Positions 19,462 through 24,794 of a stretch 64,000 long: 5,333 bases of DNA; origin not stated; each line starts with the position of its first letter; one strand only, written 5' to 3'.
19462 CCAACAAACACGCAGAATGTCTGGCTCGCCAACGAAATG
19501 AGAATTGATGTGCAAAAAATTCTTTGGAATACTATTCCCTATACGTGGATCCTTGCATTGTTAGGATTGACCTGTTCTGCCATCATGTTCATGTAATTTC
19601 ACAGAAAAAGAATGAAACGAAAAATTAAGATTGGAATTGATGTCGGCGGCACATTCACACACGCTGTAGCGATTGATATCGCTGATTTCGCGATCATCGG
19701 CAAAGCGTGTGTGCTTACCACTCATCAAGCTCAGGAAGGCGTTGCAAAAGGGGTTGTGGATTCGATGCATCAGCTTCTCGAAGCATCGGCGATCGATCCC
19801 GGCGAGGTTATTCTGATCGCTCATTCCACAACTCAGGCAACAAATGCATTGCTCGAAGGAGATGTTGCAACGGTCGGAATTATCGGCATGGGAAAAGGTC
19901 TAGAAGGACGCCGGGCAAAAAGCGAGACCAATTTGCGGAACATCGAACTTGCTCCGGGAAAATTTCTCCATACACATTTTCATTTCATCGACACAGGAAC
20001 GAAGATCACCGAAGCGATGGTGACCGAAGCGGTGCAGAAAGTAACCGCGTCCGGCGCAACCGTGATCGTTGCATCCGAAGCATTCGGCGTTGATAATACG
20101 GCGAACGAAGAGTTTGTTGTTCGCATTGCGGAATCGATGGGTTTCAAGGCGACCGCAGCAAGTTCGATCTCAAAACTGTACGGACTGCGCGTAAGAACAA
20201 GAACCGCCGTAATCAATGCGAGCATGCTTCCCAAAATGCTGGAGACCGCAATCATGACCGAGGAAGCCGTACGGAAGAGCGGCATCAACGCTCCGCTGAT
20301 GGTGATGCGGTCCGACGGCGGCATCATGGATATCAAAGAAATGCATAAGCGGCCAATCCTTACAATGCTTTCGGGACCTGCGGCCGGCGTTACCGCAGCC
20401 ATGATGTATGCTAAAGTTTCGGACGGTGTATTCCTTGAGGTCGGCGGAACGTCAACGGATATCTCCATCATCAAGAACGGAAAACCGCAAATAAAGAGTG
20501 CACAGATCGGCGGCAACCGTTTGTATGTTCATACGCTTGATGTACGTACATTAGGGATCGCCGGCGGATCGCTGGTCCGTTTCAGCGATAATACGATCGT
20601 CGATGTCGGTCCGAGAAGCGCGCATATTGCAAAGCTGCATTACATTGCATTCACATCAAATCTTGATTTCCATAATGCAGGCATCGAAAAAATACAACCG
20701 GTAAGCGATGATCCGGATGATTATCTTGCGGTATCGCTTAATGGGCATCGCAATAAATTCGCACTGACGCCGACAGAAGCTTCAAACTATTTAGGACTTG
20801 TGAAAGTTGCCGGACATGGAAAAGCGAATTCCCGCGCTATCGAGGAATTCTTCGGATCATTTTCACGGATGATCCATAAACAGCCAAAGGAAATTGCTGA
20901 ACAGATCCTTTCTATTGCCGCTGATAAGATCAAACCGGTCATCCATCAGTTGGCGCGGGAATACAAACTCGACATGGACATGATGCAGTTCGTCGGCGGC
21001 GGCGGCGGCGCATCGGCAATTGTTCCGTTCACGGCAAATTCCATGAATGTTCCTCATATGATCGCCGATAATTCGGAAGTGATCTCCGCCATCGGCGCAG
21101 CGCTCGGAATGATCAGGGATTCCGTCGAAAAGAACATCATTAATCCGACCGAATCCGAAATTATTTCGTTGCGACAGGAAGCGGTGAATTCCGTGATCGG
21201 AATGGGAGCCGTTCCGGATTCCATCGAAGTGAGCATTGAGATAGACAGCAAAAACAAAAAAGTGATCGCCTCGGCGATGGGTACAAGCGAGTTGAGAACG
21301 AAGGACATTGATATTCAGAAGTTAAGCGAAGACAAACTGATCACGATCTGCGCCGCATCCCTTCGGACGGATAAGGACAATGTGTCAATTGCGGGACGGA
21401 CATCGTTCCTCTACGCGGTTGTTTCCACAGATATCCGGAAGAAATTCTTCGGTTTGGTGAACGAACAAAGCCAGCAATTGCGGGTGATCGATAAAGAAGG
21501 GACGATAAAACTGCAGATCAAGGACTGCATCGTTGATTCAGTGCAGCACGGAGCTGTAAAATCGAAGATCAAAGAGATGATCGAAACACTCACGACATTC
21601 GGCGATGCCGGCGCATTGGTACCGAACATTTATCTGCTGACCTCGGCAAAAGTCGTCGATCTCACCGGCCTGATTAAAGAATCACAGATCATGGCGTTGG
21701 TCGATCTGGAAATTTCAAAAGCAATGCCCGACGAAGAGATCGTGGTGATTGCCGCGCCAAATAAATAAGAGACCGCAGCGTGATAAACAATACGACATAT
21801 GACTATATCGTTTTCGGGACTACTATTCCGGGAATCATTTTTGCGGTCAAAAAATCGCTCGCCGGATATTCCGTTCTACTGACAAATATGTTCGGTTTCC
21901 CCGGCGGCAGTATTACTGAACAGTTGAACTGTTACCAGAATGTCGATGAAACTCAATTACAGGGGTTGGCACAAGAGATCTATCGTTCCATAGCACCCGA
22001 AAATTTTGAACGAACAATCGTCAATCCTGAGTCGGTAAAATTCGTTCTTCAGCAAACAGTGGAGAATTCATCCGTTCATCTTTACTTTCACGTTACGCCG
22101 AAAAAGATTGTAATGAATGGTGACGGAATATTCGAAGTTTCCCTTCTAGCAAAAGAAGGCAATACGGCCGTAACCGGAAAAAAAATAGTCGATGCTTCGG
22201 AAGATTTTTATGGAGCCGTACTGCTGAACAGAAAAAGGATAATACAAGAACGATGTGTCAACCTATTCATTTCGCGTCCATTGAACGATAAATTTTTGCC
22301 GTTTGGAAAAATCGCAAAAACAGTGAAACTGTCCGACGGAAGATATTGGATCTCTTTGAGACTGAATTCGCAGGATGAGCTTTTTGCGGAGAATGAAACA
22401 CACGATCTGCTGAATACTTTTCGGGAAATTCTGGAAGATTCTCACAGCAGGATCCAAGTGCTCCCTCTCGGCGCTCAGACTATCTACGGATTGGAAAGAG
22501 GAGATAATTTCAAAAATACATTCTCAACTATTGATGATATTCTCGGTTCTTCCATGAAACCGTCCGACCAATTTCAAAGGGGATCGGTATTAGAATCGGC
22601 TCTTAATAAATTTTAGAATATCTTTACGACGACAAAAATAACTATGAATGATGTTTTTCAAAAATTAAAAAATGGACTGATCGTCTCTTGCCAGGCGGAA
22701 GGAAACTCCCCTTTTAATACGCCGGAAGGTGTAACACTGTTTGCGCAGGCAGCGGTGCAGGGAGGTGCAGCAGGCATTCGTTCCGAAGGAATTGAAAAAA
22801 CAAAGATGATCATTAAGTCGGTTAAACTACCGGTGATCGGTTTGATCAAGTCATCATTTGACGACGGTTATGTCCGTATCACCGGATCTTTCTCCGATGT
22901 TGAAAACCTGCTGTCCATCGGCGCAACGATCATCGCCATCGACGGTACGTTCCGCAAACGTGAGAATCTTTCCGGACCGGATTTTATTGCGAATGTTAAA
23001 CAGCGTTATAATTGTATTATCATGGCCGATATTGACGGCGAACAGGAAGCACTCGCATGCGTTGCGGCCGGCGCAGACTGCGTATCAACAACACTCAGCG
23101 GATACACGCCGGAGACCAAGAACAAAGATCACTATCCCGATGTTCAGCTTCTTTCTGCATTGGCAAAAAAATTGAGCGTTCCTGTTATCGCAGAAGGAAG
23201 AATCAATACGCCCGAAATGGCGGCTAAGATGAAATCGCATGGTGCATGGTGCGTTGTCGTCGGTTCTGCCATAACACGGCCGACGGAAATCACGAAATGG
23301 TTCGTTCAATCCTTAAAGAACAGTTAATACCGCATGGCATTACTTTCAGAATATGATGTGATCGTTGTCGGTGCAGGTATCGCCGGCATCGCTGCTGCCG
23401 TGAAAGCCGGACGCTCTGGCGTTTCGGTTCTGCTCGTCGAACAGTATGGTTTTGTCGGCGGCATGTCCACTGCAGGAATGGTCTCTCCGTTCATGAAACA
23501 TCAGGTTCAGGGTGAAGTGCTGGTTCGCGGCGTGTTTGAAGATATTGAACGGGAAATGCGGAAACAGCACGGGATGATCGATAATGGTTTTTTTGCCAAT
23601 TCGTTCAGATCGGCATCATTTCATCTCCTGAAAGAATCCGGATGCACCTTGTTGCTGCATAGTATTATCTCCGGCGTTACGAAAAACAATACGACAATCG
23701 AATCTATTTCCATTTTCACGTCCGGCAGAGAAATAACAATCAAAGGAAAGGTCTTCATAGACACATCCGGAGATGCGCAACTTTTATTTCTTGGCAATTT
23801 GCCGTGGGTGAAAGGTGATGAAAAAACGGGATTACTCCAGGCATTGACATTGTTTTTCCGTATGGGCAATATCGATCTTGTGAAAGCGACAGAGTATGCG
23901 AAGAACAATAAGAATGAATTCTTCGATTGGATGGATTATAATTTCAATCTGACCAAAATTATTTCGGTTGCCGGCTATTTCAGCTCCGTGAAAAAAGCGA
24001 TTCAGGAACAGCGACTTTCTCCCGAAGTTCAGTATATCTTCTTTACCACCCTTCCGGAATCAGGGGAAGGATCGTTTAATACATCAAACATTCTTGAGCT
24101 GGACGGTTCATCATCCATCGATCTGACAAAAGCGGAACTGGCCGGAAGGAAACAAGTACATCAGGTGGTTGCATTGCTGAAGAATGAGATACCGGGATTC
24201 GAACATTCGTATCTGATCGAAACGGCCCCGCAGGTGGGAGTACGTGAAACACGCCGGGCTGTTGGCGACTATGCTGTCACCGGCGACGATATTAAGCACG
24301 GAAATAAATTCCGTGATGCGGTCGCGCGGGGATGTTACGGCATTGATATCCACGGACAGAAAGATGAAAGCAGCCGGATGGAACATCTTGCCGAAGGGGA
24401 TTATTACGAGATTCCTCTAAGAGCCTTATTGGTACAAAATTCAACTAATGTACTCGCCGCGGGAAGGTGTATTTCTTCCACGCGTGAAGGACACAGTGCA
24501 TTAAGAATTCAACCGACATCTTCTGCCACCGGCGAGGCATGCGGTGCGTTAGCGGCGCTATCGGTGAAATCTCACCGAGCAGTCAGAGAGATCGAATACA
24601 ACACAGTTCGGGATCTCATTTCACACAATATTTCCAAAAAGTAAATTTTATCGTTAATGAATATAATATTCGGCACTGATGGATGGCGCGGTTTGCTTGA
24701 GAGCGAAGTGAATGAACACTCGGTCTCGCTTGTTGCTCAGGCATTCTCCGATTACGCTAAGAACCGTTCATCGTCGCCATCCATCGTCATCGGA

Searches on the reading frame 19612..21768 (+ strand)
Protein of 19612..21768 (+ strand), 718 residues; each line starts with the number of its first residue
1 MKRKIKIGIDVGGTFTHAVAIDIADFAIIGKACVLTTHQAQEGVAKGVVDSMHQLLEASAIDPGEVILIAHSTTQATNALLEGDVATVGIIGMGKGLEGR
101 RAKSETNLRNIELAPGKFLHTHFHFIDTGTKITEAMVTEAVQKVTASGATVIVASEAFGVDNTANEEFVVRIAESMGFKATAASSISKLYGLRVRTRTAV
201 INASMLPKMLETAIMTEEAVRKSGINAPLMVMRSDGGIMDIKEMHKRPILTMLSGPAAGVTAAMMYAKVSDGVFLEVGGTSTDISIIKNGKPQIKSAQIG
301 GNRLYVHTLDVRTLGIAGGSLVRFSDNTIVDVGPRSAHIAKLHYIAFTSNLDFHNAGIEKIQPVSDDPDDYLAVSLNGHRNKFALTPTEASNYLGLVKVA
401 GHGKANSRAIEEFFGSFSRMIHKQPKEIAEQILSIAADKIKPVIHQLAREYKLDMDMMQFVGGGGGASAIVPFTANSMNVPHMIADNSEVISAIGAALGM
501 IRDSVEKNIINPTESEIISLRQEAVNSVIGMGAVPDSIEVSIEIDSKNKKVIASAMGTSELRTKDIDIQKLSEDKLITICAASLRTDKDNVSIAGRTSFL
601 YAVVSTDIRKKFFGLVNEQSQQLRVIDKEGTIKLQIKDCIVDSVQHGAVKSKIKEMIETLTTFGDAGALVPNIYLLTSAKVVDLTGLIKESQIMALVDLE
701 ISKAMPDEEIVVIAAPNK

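Call 77: search_protein_families(library=pfam, proteins=[window:19612-21768:+], max_evalue=0.0001)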
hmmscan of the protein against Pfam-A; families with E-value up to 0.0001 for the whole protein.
window:19612-21768:+ (718 aa): 3 families
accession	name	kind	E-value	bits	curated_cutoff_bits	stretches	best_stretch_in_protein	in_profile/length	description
PF01968.24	Hydantoinase_A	-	5.4e-60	203.5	22.9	1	195-502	1-288/291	Hydantoinase/oxoprolinase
PF05378.19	Hydant_A_N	-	2.1e-20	73.6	25.2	1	6-176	1-175/176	Hydantoinase/oxoprolinase N-terminal region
PF13941.12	MutL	-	4.9e-06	26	27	0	9-60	4-53/450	MutL protein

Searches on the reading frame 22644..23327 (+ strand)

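Call 77: search_protein_families(library=pfam, proteins=[window:22644-23327:+], max_evalue=0.0001)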
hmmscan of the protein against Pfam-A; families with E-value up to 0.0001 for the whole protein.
window:22644-23327:+ (227 aa): 3 families
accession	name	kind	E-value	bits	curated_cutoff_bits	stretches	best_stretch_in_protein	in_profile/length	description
PF04131.20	NanE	-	3.9e-61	206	27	1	31-225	2-191/192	Putative N-acetylmannosamine-6-phosphate epimerase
PF02581.23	TMP-TENI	-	4.1e-05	23.5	27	0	124-210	96-180/180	Thiamine monophosphate synthase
PF00478.31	IMPDH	-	4.3e-05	23.1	25.6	0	83-215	106-244/345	IMP dehydrogenase / GMP reductase domain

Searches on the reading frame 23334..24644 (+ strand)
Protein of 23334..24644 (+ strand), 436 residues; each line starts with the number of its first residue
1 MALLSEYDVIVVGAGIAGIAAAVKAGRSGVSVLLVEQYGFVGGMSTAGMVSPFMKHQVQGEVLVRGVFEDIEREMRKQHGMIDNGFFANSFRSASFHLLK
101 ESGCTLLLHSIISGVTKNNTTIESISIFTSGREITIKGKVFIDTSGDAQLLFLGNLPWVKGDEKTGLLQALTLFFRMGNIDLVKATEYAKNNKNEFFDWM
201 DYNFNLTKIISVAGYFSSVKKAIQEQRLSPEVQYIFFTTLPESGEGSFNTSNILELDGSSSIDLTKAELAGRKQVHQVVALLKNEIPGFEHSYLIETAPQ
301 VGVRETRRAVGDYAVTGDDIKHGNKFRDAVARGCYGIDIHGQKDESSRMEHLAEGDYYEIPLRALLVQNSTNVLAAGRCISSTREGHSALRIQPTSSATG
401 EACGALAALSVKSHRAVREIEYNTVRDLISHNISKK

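Call 77: search_protein_families(library=pfam, proteins=[window:23334-24644:+], max_evalue=0.0001)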
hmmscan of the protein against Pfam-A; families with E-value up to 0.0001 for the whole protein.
window:23334-24644:+ (436 aa): 6 families
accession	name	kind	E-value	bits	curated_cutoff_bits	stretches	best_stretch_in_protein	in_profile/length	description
PF12831.13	FAD_oxidored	-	2.4e-104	350.4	27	1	8-427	1-414/416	FAD dependent oxidoreductase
PF01266.30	DAO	-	4.3e-07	30.2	27.9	1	8-55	1-52/353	FAD dependent oxidoreductase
PF13450.12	NAD_binding_8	-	7.3e-06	26.6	21.9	1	11-46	1-36/68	NAD(P)-binding Rossmann-like domain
PF01134.28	GIDA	-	8.3e-06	25.5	22.1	1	8-44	1-38/391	Glucose inhibited division protein A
PF07992.20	Pyr_redox_2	-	2.7e-05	24.2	26.1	1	7-41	1-31/291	Pyridine nucleotide-disulphide oxidoreductase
PF00890.30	FAD_binding_2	-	6.6e-05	22.7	20.4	1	8-46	1-39/414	FAD binding domain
